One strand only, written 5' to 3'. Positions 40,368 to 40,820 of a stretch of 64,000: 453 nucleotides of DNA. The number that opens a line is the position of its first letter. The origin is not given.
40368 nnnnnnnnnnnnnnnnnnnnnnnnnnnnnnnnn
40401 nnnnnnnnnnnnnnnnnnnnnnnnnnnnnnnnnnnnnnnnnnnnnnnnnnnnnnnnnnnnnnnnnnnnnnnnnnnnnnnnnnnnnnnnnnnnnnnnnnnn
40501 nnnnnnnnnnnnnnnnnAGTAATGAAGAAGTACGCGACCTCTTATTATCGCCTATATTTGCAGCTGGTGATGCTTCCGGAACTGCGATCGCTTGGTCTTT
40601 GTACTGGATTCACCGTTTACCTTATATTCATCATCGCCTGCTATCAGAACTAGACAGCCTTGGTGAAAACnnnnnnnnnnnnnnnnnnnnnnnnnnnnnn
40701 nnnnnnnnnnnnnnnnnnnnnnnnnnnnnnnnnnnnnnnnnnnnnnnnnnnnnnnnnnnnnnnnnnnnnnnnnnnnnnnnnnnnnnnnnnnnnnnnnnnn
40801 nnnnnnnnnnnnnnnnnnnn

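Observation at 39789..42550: Twin P450s that both lack the I-helix catalytic threonine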

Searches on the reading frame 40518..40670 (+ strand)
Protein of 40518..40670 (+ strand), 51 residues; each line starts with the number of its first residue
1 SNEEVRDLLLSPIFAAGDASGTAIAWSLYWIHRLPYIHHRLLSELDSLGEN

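Call 71: search_solved_structures(query=window:40518-40670:+, max_evalue=10, show_alignments=5)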
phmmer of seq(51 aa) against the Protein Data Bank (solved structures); distinct sequences matched with E-value up to 10: 15.
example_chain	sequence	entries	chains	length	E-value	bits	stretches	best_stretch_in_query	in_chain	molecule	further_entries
6s4q_A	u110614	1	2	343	0.019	18.4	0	16-35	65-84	Streptavidin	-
6s50_A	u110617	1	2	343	0.019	18.4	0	16-35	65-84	Streptavidin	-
2hi4_A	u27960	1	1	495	0.042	17.3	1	9-48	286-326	Cytochrome P450 1A2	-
4i8v_A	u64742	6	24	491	0.079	16.4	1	2-48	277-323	Cytochrome P450 1A1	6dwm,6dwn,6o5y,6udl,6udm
6l8h_A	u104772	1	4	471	0.083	16.4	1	3-43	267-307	Carotene epsilon-monooxygenase, chloroplastic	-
6a15_A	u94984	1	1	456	0.13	15.8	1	1-41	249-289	Cytochrome P450 90B1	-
6a17_A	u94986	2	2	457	0.13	15.8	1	1-41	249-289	Cytochrome P450 90B1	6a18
6a16_A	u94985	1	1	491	0.14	15.7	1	1-40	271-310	Cytochrome P450 90B1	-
6j94_A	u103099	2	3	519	0.33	14.5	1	2-48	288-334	Protein LUTEIN DEFICIENT 5, chloroplastic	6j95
6l8i_A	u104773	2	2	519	0.34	14.5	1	2-48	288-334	Protein LUTEIN DEFICIENT 5, chloroplastic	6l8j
6mi0_A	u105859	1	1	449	0.34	14.4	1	3-50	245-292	Cytochrome P450 51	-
7jj1_A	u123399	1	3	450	0.35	14.4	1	3-50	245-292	Cytochrome P450 51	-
6mcw_A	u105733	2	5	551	0.46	14.1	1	3-50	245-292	Cytochrome P450 51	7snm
4r1z_A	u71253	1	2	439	1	12.9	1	10-47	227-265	Cyp17a1 protein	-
6b82_A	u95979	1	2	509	1.5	12.5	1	10-47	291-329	Cytochrome P450, family 17, subfamily A, polypeptide 1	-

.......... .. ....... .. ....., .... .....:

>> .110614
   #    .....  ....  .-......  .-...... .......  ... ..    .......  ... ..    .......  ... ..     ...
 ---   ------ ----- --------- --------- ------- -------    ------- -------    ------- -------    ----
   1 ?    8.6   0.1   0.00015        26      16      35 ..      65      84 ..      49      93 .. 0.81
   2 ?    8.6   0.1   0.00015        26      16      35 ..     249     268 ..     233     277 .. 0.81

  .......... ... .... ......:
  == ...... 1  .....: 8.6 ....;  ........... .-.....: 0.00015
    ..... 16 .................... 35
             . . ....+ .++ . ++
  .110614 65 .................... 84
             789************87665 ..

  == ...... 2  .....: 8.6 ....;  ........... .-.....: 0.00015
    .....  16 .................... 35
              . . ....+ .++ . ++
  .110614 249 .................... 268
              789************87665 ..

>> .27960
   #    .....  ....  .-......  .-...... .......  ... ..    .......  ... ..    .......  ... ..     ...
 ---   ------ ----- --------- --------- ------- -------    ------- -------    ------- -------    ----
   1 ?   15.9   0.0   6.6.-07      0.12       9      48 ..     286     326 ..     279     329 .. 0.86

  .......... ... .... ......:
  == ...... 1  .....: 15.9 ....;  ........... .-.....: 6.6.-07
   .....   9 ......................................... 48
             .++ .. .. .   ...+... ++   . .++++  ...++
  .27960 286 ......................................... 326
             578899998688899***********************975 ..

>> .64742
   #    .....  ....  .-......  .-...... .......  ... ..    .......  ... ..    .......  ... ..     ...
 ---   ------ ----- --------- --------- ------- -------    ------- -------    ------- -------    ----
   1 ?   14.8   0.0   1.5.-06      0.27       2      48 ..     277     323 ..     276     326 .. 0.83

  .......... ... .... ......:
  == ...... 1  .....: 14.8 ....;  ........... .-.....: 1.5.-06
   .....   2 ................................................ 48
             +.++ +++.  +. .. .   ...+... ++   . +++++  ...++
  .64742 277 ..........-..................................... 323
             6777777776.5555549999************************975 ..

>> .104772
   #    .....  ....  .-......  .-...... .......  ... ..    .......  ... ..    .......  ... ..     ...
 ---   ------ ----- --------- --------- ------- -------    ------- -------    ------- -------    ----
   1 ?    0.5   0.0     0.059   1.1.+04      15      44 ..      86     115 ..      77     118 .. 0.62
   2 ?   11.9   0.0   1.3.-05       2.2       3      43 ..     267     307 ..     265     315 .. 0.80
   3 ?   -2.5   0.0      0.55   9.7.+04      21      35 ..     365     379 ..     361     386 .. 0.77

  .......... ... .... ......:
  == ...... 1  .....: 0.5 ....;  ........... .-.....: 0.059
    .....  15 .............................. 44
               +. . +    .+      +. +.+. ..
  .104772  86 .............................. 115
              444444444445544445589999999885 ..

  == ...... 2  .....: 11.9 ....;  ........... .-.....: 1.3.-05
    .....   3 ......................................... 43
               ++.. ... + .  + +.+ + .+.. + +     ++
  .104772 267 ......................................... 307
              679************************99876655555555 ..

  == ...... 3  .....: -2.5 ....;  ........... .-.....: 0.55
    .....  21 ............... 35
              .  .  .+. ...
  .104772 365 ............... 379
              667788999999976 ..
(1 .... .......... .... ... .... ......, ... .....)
